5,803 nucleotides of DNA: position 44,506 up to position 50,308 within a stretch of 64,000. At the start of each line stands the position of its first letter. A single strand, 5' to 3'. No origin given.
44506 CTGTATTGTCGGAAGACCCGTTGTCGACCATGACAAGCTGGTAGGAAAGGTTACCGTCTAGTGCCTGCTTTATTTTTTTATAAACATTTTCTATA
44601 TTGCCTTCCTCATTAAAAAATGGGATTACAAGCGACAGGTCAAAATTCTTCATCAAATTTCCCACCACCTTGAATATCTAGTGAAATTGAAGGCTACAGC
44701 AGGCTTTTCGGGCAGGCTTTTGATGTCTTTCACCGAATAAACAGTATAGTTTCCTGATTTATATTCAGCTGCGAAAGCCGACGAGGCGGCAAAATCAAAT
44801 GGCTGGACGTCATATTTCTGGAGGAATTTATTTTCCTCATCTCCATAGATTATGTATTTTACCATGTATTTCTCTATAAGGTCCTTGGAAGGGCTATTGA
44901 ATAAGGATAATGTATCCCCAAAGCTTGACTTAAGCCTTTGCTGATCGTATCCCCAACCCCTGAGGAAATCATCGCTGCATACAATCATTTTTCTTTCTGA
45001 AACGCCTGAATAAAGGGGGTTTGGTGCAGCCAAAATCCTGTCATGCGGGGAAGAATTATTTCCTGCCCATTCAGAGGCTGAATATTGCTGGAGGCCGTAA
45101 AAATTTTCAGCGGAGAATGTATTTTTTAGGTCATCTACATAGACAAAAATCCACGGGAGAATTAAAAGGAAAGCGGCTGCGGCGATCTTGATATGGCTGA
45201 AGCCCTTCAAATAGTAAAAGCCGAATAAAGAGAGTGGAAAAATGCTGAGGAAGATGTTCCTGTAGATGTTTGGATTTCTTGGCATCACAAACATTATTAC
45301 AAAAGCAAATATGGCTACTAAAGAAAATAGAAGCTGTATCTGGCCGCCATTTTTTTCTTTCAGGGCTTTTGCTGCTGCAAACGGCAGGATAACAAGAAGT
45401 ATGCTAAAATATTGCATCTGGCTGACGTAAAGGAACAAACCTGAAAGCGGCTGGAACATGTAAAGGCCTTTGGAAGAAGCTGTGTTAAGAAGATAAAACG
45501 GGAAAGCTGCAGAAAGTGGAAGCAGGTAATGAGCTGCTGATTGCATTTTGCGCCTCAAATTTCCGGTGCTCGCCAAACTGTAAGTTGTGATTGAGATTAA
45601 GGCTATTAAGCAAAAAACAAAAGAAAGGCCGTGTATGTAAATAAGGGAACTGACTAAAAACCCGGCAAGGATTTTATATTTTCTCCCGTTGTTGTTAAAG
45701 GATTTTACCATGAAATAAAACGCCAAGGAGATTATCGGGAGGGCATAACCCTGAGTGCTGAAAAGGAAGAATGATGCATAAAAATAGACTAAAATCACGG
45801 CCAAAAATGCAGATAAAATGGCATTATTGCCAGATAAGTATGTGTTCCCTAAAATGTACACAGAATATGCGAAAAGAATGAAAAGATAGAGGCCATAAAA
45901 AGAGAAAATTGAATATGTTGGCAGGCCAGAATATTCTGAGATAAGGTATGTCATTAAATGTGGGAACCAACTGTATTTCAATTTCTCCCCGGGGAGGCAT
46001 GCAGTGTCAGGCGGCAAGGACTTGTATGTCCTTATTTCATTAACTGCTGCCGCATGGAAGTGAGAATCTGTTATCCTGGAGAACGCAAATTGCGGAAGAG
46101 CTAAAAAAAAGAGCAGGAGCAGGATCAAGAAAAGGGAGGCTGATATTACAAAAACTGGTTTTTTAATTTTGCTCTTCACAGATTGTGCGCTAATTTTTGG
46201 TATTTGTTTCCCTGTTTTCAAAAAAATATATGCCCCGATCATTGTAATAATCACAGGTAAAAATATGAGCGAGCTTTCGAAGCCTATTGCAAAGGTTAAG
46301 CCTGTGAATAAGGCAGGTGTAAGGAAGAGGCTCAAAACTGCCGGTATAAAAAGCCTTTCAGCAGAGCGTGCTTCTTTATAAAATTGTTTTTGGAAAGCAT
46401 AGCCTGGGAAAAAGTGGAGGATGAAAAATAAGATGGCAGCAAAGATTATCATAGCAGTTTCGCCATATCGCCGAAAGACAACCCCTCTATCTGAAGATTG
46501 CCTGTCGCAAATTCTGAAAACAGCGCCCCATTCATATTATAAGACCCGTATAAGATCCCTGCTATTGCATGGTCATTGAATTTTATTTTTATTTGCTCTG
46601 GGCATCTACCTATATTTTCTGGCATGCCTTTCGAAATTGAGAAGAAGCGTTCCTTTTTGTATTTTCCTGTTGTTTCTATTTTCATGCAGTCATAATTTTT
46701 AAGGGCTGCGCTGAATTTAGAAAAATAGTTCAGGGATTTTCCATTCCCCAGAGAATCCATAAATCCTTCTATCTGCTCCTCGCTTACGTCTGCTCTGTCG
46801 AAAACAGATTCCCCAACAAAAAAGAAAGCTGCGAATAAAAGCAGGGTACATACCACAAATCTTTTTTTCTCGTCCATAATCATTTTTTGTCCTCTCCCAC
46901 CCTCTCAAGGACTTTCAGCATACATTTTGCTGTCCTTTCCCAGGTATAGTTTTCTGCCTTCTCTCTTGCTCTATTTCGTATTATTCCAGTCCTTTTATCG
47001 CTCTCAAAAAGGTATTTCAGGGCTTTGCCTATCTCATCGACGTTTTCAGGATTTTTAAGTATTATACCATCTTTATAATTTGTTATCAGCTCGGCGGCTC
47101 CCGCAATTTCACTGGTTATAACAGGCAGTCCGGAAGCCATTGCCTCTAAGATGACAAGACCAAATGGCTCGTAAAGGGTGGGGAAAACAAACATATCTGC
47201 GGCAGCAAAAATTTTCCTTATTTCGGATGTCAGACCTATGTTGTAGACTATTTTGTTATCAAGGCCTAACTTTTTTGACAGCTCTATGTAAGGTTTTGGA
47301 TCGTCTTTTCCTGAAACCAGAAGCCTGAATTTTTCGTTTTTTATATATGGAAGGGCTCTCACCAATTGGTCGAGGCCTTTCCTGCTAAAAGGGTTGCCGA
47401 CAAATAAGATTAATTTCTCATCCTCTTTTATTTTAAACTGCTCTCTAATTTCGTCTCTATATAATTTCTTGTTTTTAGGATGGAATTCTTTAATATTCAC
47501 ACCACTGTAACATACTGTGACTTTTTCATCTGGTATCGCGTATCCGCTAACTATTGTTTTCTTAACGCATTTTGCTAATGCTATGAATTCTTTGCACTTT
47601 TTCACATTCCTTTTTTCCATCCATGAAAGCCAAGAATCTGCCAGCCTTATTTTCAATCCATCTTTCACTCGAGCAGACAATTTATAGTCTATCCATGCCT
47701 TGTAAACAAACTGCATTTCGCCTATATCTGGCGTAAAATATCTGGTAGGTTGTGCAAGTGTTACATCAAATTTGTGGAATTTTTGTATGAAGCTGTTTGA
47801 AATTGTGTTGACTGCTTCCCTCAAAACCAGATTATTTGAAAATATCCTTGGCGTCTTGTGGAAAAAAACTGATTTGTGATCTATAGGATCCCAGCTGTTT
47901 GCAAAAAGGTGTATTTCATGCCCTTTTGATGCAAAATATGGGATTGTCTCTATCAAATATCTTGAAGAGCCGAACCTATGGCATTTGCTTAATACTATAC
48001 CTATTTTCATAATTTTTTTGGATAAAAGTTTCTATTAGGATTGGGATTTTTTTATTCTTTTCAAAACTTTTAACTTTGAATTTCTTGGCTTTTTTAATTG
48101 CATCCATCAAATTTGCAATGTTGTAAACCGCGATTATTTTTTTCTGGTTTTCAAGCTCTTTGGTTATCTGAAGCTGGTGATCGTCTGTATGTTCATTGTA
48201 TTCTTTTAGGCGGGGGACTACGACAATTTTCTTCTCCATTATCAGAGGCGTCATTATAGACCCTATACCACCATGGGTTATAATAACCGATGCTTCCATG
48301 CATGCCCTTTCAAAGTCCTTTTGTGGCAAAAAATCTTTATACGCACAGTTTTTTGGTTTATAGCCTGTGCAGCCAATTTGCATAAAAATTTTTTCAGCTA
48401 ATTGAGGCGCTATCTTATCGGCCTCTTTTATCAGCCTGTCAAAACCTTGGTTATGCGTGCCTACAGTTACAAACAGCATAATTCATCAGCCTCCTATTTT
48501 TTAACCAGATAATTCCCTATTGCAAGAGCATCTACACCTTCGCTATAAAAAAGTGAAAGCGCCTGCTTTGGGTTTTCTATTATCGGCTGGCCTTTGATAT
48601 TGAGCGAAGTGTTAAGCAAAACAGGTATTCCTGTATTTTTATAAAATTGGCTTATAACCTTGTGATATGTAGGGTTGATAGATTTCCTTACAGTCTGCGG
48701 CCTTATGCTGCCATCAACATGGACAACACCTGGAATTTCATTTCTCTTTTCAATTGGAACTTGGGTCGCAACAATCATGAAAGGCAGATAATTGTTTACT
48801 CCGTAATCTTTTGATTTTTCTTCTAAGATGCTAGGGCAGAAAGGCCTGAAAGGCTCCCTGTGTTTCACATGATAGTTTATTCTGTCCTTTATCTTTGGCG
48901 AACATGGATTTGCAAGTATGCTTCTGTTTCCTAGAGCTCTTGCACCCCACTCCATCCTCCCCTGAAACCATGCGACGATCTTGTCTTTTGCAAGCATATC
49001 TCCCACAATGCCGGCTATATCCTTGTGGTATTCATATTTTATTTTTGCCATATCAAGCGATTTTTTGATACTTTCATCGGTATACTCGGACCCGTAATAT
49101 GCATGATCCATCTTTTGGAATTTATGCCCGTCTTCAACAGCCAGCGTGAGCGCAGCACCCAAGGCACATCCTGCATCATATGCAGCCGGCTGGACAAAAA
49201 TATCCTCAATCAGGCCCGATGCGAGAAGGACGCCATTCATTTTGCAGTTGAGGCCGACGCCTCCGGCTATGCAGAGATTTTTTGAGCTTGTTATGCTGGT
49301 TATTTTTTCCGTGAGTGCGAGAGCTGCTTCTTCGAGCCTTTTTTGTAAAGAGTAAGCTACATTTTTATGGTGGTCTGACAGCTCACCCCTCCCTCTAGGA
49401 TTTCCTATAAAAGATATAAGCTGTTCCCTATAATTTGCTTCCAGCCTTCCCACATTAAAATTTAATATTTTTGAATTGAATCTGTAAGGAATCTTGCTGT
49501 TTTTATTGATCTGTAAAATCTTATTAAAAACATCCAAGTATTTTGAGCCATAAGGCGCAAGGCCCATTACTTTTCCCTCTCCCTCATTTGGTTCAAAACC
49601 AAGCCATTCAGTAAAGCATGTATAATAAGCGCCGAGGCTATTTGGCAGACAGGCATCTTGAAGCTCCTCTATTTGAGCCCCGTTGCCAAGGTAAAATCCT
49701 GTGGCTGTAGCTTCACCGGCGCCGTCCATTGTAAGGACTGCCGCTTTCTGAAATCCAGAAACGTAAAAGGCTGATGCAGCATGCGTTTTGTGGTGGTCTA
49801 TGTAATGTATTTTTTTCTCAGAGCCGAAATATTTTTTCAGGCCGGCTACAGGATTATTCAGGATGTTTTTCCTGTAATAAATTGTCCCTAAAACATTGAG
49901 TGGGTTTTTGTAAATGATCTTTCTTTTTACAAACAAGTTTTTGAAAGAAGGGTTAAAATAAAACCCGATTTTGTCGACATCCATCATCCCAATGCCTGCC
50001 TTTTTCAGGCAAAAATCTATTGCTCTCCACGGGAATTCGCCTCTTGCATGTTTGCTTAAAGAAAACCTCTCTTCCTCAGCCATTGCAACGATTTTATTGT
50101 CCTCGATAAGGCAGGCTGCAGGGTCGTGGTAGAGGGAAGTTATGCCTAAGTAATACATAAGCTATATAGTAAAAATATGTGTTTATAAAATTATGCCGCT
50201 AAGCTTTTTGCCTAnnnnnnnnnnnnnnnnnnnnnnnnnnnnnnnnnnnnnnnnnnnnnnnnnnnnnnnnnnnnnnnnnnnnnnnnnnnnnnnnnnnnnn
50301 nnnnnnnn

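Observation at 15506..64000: Very large (>45 kb) glycan biosynthesis/decoration island predicting a heavily modified acetamido-sugar glycan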

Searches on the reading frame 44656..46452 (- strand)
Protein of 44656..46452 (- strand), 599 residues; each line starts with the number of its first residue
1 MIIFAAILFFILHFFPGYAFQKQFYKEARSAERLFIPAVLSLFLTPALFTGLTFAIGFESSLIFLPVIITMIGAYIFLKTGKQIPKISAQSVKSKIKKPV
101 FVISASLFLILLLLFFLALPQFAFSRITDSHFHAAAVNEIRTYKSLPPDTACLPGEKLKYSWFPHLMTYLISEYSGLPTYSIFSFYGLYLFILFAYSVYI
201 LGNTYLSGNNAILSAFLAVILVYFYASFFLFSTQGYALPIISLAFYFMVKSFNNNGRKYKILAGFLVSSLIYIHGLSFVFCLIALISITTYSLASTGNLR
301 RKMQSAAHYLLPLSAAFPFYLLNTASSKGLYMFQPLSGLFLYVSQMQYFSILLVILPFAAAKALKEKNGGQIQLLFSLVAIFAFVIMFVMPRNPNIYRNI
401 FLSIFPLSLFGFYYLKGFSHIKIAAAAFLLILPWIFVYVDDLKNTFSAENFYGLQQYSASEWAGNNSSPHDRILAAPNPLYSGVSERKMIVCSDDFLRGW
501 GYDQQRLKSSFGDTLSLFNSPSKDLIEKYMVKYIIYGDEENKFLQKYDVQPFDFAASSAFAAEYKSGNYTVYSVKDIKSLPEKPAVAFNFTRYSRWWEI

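Call 6: search_protein_families(library=pfam, proteins=[window:44656-46452:-], max_evalue=0.001)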
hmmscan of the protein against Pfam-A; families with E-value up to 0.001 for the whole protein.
window:44656-46452:- (599 aa): 0 families

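Call 17: search_protein_families(library=ncbifam, proteins=[window:44656-46452:-], max_evalue=0.001)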
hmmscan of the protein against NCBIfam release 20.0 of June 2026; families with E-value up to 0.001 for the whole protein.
window:44656-46452:- (599 aa): 0 families

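Call 29: search_protein_families(library=pfam, proteins=[window:44656-46452:-], max_evalue=10)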
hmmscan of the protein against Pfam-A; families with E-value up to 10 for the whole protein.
window:44656-46452:- (599 aa): 1 family
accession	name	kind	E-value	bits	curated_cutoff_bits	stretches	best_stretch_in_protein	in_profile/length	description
PF13231.12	PMT_2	-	0.012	16.2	26.1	1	162-316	8-151/160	Dolichyl-phosphate-mannose-protein mannosyltransferase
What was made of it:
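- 44653..46452 (-): Probable GT-C-fold glycosyltransferase (~10 TM). Pfam PMT_2 E 0.012 (call 29).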

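Call 37: find_homologous_proteins(query=window:44656-46452:-, max_evalue=0.001)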
Query window:44656-46452:- (599 aa): 4 proteins with E <= 0.001 among 8000 candidates.
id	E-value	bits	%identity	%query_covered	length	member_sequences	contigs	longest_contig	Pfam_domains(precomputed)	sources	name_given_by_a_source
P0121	0.0e+0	1304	100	100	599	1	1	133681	-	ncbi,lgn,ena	-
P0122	6.4e-176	605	49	100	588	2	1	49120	PF10060.16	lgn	-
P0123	1.2e-164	568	45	98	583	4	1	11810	-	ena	-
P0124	2.2e-73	266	33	100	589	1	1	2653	-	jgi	-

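Call 51: predict_structure(alignment_id=A2)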
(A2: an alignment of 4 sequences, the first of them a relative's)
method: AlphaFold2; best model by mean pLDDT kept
length: 599 residues; sequences in the alignment: 4
mean_pLDDT: 46.9   pTM: 0.33
mean pLDDT of the five models: 46.9, 44.1, 43.6, 40.5, 38.7
residues with pLDDT >= 90: 5; 70-90: 54; 50-70: 119; < 50: 421
segments of 3 or more residues with pLDDT < 50: 1-55, 57-66, 69-71, 73-242, 255-258, 260-262, 264-352, 380-399, 440-453, 476-508, 589-599
pLDDT, mean of each block of 10 residues (from residue 1): 35 36 36 41 44 44 46 46 31 35 45 38 31 39 34 29 40 42 45 47 44 44 40 43 51 49 44 34 38 41 36 35 32 33 47 52 54 51 44 43 52 59 61 52 35 57 68 46 30 26 42 72 79 76 66 86 86 87 61 30
secondary structure, 60 per line:
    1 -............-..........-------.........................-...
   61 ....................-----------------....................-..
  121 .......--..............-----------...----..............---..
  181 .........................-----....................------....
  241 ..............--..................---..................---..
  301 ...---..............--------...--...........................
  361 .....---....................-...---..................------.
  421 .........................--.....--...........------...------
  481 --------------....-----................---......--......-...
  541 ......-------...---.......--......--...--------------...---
elements in order: H2-13 H15-24 H32-56 H58-80 H98-117 H119-127 H130-143 H162-175 H179-205 H211-230 H237-254 H257-274 H278-295 H299-303 H307-320 H334-365 H369-388 H396-413 H420-445 H448-452 H455-465 E472-474 H495-498 H504-519 H523-528 E531-536 H538-546 E560-566 E569-574
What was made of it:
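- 44653..46452 (-): The AF2 model was too poor to use (call 51).
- Tried and rejected: An AF2 model from a 4-sequence alignment reached only pLDDT 46.9 and was unusable (call 51), so no fold search was spent on it.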

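Call 79: find_encoding_contigs(protein=P0122, flank=10000, max_places=1)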
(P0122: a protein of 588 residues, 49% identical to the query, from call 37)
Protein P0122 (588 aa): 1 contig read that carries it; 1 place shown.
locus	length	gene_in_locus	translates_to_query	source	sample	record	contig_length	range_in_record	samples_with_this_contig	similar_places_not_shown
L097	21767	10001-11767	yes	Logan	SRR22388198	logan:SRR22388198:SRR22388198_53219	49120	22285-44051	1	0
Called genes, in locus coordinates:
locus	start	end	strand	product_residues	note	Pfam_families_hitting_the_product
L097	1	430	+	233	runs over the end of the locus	PF00483:NTP_transferase, PF12804:NTP_transf_3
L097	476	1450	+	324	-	PF01073:3Beta_HSD, PF01370:Epimerase, PF02719:Polysacc_synt_2, PF04321:RmlD_sub_bind, PF07993:NAD_binding_4, PF08659:KR, PF16363:GDP_Man_Dehyd, PF13460:NAD_binding_10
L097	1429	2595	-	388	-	PF00534:Glycos_transf_1, PF13692:Glyco_trans_1_4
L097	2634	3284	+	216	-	PF13489:Methyltransf_23, PF08241:Methyltransf_11, PF13649:Methyltransf_25 (weak), PF13847:Methyltransf_31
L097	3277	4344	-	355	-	PF02350:Epimerase_2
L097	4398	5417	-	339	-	PF13439:Glyco_transf_4, PF08323:Glyco_transf_5 (weak), PF13579:Glyco_trans_4_4 (weak), PF20706:GT4-conflict (weak), PF00534:Glycos_transf_1, PF13692:Glyco_trans_1_4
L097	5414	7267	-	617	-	PF13522:GATase_6, PF13537:GATase_7, PF00733:Asn_synthase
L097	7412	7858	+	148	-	PF08660:Alg14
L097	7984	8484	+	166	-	PF04101:Glyco_tran_28_C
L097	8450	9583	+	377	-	PF13439:Glyco_transf_4, PF20706:GT4-conflict, PF00534:Glycos_transf_1, PF13692:Glyco_trans_1_4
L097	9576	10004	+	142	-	-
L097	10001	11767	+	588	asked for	PF10060:DUF2298 (weak)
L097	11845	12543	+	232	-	PF00535:Glycos_transf_2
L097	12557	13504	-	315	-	PF00106:adh_short (weak), PF01073:3Beta_HSD, PF01370:Epimerase, PF02719:Polysacc_synt_2, PF04321:RmlD_sub_bind, PF16363:GDP_Man_Dehyd, PF13460:NAD_binding_10, PF07993:NAD_binding_4, +1 more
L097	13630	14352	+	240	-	PF00535:Glycos_transf_2, PF10111:Glyco_tranf_2_2 (weak)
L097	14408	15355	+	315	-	PF01073:3Beta_HSD, PF01370:Epimerase, PF02719:Polysacc_synt_2, PF04321:RmlD_sub_bind, PF05368:NmrA (weak), PF07993:NAD_binding_4, PF16363:GDP_Man_Dehyd, PF13460:NAD_binding_10 (weak)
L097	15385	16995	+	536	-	-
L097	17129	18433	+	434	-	PF00890:FAD_binding_2 (faint), PF01266:DAO (faint), PF01593:Amino_oxidase, PF07992:Pyr_redox_2 (faint), PF13450:NAD_binding_8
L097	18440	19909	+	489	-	-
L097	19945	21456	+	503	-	PF02310:B12-binding, PF04055:Radical_SAM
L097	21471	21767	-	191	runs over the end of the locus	PF13459:Fer4_15, PF14251:PterinBD-DUF4346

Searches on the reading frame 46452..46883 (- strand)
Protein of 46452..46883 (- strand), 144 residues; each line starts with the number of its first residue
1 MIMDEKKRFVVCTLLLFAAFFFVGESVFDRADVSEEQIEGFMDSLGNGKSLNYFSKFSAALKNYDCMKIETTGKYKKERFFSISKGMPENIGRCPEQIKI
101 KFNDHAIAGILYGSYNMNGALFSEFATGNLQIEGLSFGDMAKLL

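Call 7: search_protein_families(library=pfam, proteins=[window:46452-46883:-], max_evalue=0.001)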
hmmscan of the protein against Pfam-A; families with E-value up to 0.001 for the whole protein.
window:46452-46883:- (144 aa): 0 families

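Call 29: search_protein_families(library=pfam, proteins=[window:46452-46883:-], max_evalue=10)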
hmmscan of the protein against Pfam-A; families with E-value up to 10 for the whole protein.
window:46452-46883:- (144 aa): 1 family
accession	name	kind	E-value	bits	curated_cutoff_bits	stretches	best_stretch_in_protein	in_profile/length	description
PF00249.37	Myb_DNA-binding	-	0.031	14.9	24.4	1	74-105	18-45/46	Myb-like DNA-binding domain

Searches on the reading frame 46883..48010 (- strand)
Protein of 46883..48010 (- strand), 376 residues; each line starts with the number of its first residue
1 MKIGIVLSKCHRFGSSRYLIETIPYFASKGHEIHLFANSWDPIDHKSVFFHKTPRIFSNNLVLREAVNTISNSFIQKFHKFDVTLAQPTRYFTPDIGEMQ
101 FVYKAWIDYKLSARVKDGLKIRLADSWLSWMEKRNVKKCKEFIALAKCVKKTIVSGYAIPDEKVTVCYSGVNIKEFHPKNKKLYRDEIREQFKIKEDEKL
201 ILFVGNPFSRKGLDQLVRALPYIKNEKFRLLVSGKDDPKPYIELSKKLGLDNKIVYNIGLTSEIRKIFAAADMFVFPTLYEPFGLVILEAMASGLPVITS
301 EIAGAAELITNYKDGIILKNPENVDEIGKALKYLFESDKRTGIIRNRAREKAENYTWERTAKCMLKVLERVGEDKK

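Call 7: search_protein_families(library=pfam, proteins=[window:46883-48010:-], max_evalue=0.001)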
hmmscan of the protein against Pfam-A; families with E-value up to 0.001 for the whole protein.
window:46883-48010:- (376 aa): 5 families
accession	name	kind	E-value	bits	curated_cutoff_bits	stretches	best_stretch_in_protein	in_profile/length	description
PF00534.26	Glycos_transf_1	-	5.5e-38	130.6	26.4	1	185-350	2-171/172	Glycosyl transferases group 1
PF13692.12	Glyco_trans_1_4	-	1.4e-30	106.9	27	1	199-336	2-141/142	Glycosyl transferases group 1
PF13439.12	Glyco_transf_4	-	3.6e-09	37.3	28.5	1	14-174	3-169/170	Glycosyltransferase Family 4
PF20706.3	GT4-conflict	-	1e-08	35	26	1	261-362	269-383/385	Family 4 Glycosyltransferase in conflict systems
PF13524.12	Glyco_trans_1_2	-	5.7e-05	23.5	25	1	263-365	39-143/144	Glycosyl transferase-like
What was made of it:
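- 46880..48010 (-): GT4 glycosyltransferase. Pfam Glycos_transf_1 E 6e-38 (call 7).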

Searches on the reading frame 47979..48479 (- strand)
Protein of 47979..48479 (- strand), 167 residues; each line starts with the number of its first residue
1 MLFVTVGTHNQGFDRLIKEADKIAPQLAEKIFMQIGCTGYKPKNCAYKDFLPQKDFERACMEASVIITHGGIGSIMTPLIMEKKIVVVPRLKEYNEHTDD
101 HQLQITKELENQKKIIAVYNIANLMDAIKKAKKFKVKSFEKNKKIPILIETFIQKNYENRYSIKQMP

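Call 7: search_protein_families(library=pfam, proteins=[window:47979-48479:-], max_evalue=0.001)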
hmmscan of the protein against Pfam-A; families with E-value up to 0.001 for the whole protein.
window:47979-48479:- (167 aa): 1 family
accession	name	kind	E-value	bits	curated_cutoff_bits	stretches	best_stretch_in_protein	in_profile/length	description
PF04101.22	Glyco_tran_28_C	-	2.7e-15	57.2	22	1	1-144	1-153/166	Glycosyltransferase family 28 C-terminal domain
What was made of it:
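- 47976..48479 (-): Alg13-like catalytic half of a split GT28. Pfam Glyco_tran_28_C E 3e-15 (call 7).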

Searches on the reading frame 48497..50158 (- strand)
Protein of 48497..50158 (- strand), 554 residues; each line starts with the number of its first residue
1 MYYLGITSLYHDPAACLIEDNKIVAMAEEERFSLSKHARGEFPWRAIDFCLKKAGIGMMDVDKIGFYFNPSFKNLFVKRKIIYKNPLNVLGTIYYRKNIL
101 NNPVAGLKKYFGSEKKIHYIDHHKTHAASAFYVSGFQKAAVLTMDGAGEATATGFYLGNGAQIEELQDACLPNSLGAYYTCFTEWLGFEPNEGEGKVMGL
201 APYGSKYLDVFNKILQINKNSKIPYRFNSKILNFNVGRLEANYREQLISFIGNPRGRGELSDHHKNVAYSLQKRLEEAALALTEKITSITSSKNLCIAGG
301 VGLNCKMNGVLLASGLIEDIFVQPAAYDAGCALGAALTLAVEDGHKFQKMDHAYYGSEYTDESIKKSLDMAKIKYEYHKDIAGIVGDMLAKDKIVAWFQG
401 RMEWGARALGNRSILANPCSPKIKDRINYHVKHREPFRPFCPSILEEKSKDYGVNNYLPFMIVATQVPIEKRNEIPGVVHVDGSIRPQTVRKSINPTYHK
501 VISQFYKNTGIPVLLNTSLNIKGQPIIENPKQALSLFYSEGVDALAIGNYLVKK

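Call 7: search_protein_families(library=pfam, proteins=[window:48497-50158:-], max_evalue=0.001)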
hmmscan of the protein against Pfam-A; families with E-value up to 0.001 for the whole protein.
window:48497-50158:- (554 aa): 3 families
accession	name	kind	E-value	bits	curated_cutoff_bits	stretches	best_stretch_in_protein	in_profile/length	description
PF16861.10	Carbam_trans_C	-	5.9e-66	221.7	27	1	387-554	2-170/170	Carbamoyltransferase C-terminus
PF02543.21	Carbam_trans_N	-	2.9e-62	211.5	24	1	4-337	3-346/346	Carbamoyltransferase N-terminus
PF00814.31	TsaD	-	7e-05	23.1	24.8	0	113-306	80-232/264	tRNA N6-adenosine threonylcarbamoyltransferase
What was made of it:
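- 48494..50158 (-): NodU/CmcH-type O-carbamoyltransferase, inserted between the Alg14 and Alg13 genes. Pfam Carbam_trans_N and _C (call 7).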

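Call 10: find_encoding_contigs(protein=window:48497-50158:-, flank=10000, max_places=6)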
Protein window:48497-50158:- (554 aa): 3 contigs read that carry it; 2 places shown.
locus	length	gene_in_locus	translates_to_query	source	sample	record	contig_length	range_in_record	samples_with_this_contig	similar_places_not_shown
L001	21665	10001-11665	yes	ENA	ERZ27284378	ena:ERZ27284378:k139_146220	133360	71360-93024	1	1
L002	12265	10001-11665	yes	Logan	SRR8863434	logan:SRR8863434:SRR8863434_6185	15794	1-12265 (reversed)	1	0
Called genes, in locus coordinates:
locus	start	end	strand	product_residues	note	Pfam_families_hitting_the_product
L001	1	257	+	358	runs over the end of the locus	PF01041:DegT_DnrJ_EryC1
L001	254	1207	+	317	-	PF01408:GFO_IDH_MocA, PF02629:CoA_binding (weak), PF22725:GFO_IDH_MocA_C3, PF02894:GFO_IDH_MocA_C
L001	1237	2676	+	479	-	PF03062:MBOAT, PF13813:MBOAT_2 (weak)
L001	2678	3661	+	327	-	-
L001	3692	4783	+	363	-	PF21360:PylC-like_N, PF08443:RimK (faint)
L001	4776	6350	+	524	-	PF01073:3Beta_HSD, PF01370:Epimerase, PF02719:Polysacc_synt_2, PF04321:RmlD_sub_bind, PF05368:NmrA, PF13460:NAD_binding_10, PF16363:GDP_Man_Dehyd, PF07993:NAD_binding_4, +4 more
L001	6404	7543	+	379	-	PF13439:Glyco_transf_4, PF13477:Glyco_trans_4_2, PF13579:Glyco_trans_4_4, PF00534:Glycos_transf_1, PF13692:Glyco_trans_1_4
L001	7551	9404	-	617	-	PF13522:GATase_6, PF13537:GATase_7, PF00733:Asn_synthase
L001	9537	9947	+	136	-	PF08660:Alg14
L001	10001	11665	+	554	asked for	PF02543:Carbam_trans_N, PF16861:Carbam_trans_C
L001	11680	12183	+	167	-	PF04101:Glyco_tran_28_C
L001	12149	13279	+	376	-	PF13439:Glyco_transf_4, PF20706:GT4-conflict, PF00534:Glycos_transf_1, PF13692:Glyco_trans_1_4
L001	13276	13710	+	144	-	-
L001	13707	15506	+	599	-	-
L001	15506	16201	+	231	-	PF00535:Glycos_transf_2, PF10111:Glyco_tranf_2_2 (weak)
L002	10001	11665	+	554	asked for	PF02543:Carbam_trans_N, PF16861:Carbam_trans_C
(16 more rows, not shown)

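Call 16: search_protein_families(library=ncbifam, proteins=[window:48497-50158:-], max_evalue=0.00001)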
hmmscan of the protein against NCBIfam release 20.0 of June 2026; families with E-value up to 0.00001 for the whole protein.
window:48497-50158:- (554 aa): 1 family
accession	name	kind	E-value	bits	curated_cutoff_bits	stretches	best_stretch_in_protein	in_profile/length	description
NF041651.1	nodul_NodU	equivalog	1.2e-51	176.1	1000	1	8-526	7-529/556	nodulation protein NodU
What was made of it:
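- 48494..50158 (-): NodU model 176 bits, below cutoff (call 16).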
